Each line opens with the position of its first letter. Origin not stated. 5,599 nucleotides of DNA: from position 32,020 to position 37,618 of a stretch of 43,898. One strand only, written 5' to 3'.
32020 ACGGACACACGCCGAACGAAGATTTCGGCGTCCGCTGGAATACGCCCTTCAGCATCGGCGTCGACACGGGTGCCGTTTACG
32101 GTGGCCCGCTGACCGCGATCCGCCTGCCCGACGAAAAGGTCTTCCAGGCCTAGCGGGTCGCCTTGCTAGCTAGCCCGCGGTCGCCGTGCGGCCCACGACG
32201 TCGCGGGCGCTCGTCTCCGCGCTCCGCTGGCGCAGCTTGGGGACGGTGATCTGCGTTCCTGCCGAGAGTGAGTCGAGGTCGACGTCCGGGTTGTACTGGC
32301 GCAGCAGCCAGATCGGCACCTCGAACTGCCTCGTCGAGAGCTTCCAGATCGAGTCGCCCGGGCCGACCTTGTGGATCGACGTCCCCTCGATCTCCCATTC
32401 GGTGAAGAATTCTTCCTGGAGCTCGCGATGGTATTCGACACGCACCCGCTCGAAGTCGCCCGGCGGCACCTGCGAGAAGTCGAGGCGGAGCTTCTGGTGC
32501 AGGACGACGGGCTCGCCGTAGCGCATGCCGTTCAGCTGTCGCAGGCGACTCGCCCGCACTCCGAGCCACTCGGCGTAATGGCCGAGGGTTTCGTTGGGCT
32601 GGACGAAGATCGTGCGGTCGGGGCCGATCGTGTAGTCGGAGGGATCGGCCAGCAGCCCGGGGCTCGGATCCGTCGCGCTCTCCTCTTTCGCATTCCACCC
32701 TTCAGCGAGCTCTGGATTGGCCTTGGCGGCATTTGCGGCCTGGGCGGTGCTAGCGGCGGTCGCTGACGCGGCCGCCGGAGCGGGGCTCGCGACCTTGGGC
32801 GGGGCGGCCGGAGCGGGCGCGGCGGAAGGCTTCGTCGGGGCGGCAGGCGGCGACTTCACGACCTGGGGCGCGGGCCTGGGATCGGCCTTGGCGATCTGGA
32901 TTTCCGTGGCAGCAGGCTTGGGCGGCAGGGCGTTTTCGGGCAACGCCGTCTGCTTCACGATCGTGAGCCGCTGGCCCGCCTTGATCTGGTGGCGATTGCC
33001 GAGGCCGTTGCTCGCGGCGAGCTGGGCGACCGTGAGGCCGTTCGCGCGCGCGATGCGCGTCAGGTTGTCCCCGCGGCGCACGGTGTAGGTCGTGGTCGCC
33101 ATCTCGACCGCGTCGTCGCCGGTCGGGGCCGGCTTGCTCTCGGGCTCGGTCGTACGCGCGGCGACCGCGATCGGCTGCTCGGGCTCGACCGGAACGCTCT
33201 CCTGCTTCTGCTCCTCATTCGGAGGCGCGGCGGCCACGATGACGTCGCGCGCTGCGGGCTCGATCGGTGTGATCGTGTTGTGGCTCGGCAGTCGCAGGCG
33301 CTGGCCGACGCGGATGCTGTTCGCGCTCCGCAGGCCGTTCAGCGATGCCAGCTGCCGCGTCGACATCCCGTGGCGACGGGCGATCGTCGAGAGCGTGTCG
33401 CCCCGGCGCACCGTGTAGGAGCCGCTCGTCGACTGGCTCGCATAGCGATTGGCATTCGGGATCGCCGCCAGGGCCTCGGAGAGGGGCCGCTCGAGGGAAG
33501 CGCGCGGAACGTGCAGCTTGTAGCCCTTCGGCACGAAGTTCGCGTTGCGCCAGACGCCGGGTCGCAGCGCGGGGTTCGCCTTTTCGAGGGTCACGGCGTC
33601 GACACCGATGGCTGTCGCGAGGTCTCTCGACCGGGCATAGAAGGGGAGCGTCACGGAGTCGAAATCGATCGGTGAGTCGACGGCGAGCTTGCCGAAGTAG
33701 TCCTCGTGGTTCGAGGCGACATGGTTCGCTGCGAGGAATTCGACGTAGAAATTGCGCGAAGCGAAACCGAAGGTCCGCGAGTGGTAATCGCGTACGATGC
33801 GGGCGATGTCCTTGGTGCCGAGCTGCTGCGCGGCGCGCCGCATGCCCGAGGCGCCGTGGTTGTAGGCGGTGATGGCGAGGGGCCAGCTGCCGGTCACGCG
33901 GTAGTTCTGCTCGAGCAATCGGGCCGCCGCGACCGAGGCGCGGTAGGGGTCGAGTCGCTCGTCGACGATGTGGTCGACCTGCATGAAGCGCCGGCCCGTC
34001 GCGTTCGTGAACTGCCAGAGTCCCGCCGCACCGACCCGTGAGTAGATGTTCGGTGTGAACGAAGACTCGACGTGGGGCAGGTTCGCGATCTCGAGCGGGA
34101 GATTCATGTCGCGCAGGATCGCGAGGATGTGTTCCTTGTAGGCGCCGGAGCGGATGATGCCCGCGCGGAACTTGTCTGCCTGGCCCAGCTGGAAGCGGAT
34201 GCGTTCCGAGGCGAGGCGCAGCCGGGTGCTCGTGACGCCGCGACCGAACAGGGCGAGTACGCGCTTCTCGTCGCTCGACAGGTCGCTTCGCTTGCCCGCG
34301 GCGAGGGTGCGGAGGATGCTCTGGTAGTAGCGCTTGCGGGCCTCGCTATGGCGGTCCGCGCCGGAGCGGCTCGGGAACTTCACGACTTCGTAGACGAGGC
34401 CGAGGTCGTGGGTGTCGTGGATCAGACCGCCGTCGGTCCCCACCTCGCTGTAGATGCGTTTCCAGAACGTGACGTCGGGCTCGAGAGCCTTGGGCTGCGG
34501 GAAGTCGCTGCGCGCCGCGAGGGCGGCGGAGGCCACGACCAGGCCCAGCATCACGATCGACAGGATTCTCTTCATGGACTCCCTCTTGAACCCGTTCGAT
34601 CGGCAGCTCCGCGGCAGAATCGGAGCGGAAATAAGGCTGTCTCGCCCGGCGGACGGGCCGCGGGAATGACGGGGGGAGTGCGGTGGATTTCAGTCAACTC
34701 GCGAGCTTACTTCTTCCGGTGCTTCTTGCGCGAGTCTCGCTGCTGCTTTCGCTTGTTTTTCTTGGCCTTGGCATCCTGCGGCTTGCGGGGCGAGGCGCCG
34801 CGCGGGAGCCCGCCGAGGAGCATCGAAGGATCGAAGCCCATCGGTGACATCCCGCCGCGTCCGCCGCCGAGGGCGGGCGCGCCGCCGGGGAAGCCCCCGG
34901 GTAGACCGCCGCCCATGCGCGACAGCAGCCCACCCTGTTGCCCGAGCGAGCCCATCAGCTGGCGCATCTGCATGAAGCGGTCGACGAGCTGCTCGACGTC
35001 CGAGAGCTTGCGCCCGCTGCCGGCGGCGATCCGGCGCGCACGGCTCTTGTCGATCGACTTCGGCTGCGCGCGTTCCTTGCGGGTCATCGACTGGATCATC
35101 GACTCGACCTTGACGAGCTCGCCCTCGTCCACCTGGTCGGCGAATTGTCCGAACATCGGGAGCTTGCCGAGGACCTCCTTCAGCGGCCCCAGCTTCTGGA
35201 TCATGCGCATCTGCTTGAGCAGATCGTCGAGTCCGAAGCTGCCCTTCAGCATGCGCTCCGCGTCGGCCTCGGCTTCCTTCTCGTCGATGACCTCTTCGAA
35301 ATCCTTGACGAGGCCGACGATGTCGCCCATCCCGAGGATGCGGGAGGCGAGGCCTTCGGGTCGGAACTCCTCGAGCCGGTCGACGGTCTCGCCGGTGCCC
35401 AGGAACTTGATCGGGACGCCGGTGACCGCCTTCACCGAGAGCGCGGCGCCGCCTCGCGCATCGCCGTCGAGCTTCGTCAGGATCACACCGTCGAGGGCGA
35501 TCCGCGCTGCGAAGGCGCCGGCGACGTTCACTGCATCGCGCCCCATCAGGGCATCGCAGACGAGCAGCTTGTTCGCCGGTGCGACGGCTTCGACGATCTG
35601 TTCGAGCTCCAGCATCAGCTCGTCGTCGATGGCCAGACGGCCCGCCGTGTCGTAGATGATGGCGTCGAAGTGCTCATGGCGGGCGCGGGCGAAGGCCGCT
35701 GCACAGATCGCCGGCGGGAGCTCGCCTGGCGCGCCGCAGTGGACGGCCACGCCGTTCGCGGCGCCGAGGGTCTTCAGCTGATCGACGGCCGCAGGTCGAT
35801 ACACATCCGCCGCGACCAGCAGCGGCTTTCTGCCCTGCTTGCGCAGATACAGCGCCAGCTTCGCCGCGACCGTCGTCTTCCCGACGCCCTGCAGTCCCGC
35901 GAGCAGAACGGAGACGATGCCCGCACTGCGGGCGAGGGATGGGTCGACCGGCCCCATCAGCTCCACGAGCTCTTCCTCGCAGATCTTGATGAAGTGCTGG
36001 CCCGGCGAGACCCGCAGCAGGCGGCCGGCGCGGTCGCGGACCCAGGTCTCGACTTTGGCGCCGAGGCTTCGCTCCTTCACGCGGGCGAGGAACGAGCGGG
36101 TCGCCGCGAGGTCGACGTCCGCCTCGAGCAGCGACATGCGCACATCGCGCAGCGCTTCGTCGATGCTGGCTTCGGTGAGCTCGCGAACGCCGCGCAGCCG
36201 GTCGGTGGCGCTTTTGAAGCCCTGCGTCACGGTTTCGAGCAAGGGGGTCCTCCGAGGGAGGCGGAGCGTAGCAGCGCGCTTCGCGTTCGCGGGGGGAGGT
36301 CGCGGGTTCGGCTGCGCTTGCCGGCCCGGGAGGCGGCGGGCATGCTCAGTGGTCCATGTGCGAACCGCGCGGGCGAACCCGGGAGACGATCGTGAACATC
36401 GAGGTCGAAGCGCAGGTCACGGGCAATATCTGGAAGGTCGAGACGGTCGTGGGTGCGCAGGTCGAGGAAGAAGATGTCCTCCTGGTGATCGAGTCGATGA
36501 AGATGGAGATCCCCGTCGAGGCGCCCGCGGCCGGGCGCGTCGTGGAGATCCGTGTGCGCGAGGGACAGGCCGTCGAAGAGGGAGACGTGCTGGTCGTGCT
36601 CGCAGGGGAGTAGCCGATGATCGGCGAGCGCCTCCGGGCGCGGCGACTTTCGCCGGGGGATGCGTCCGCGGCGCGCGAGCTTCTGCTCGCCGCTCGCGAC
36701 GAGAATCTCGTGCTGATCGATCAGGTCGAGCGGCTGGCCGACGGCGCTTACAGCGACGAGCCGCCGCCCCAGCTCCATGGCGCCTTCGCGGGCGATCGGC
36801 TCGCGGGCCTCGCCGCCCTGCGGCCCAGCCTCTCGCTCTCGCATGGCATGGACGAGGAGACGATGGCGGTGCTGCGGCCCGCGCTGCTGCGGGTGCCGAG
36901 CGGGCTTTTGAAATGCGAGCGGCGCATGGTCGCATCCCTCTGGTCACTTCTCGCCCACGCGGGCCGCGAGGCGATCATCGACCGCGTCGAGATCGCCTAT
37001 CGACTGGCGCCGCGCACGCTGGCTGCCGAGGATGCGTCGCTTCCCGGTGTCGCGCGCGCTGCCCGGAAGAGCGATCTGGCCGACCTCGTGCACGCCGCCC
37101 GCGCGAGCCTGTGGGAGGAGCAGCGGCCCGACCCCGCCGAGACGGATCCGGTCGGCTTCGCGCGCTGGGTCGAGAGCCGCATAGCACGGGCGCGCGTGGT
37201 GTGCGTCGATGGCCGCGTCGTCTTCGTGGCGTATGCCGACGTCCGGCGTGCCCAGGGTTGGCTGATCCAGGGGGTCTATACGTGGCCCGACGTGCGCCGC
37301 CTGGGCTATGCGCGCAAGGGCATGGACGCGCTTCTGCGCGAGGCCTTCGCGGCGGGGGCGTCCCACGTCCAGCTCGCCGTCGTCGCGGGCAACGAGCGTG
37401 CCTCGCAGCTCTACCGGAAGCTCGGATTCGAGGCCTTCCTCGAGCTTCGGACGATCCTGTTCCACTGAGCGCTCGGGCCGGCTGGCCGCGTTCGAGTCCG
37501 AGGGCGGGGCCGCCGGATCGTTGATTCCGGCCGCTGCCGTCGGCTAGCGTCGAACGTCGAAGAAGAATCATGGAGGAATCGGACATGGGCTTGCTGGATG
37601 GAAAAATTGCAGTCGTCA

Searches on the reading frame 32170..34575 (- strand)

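Call 41: search_protein_families(library=pfam, proteins=[window:32170-34575:-], max_evalue=0.001)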
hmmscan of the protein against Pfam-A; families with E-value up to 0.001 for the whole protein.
window:32170-34575:- (801 aa): 5 families
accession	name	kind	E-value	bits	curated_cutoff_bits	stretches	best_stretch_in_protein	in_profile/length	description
PF01476.26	LysM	-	2e-42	143.3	20.9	3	387-430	1-43/43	LysM domain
PF01464.25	SLT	-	5.6e-21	74.7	21.3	1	156-258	10-114/117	Transglycosylase SLT domain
PF23577.1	LysM_RLK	-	3.9e-08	33.6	27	0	739-772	7-36/44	LysM domain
PF23473.1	LysM3_LYK4_5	-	1.2e-06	28.9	29.3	0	386-421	4-38/48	LYK4/5 LysM3 domain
PF04225.17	LysM_OapA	-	7.1e-05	23.3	22.3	0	495-540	3-52/85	Opacity-associated protein A LysM-like domain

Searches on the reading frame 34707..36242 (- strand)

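Call 41: search_protein_families(library=pfam, proteins=[window:34707-36242:-], max_evalue=0.001)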
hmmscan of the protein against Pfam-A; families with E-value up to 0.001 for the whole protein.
window:34707-36242:- (511 aa): 9 families
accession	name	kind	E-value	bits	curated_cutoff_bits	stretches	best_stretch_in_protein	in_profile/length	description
PF00448.28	SRP54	-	1.8e-67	227.2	22.7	1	111-304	3-196/196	SRP54-type protein, GTPase domain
PF02978.25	SRP_SPB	-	4.5e-27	94.7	27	1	336-430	2-91/91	Signal peptide binding domain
PF02881.24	SRP54_N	-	8.6e-15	55.2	22.4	1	6-92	2-75/75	SRP54-type protein, helical bundle domain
PF01656.29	CbiA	-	2e-06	28.2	25.4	1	119-263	9-88/125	CobQ/CobB/MinD/ParA nucleotide binding domain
PF10609.15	ParA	-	1.9e-05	24.7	27.1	1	114-156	9-51/246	NUBPL iron-transfer P-loop NTPase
PF20720.3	nSTAND3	-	0.00033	20.8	27.2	1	112-143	20-51/155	Novel STAND NTPase 3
PF02374.21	ArsA_ATPase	-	0.00037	20.3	24.3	0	112-146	4-38/305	Anion-transporting ATPase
PF13191.12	AAA_16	-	0.00048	21.1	32.6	0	105-148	21-63/167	AAA ATPase domain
PF13614.12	AAA_31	-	0.001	19.5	27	0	119-147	12-40/177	AAA domain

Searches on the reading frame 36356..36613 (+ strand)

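Call 93: search_protein_families(library=pfam, proteins=[window:36356-36613:+], max_evalue=0.001)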
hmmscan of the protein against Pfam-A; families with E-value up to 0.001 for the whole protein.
window:36356-36613:+ (85 aa): 4 families
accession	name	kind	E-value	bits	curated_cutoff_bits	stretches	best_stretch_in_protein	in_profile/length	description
PF00364.28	Biotin_lipoyl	-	1.3e-17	63.8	22.1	1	22-82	14-73/73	Biotin-requiring enzyme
PF13533.13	Biotin_lipoyl_2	-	1.2e-10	41.4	29.8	1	53-82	2-31/32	Biotin-lipoyl like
PF16576.10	HlyD_D23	-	1.3e-07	31.6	30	1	48-83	105-140/214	Barrel-sandwich domain of CusB or HlyD membrane-fusion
PF13437.12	HlyD_3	-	3.3e-05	25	22.2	0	54-83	2-31/106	HlyD family secretion protein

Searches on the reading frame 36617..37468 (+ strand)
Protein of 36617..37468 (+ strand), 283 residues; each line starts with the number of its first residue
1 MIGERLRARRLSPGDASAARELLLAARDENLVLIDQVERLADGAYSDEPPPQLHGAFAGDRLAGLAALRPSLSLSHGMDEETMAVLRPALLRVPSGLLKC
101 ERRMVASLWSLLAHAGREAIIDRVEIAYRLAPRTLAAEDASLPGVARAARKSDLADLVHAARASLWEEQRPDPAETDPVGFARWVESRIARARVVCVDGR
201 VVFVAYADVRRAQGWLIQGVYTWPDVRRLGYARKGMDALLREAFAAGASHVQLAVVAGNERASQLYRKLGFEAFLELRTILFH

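Call 41: search_protein_families(library=pfam, proteins=[window:36617-37468:+], max_evalue=0.001)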
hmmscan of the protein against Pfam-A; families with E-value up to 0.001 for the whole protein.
window:36617-37468:+ (283 aa): 5 families
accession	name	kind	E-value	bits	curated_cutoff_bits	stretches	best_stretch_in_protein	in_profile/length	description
PF00583.31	Acetyltransf_1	-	6.6e-13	49.4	20.7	1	167-271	13-116/116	Acetyltransferase (GNAT) family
PF08445.16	FR47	-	2e-08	34.5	22.1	1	206-274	13-80/86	FR47-like protein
PF13508.13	Acetyltransf_7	-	1.3e-07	32.3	27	1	195-272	8-83/84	Acetyltransferase (GNAT) domain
PF13302.13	Acetyltransf_3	-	6e-06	27.4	25.4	1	147-272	5-138/138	Acetyltransferase (GNAT) domain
PF13673.13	Acetyltransf_10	-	0.00014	22.3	23.6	0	203-273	42-109/128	Acetyltransferase (GNAT) domain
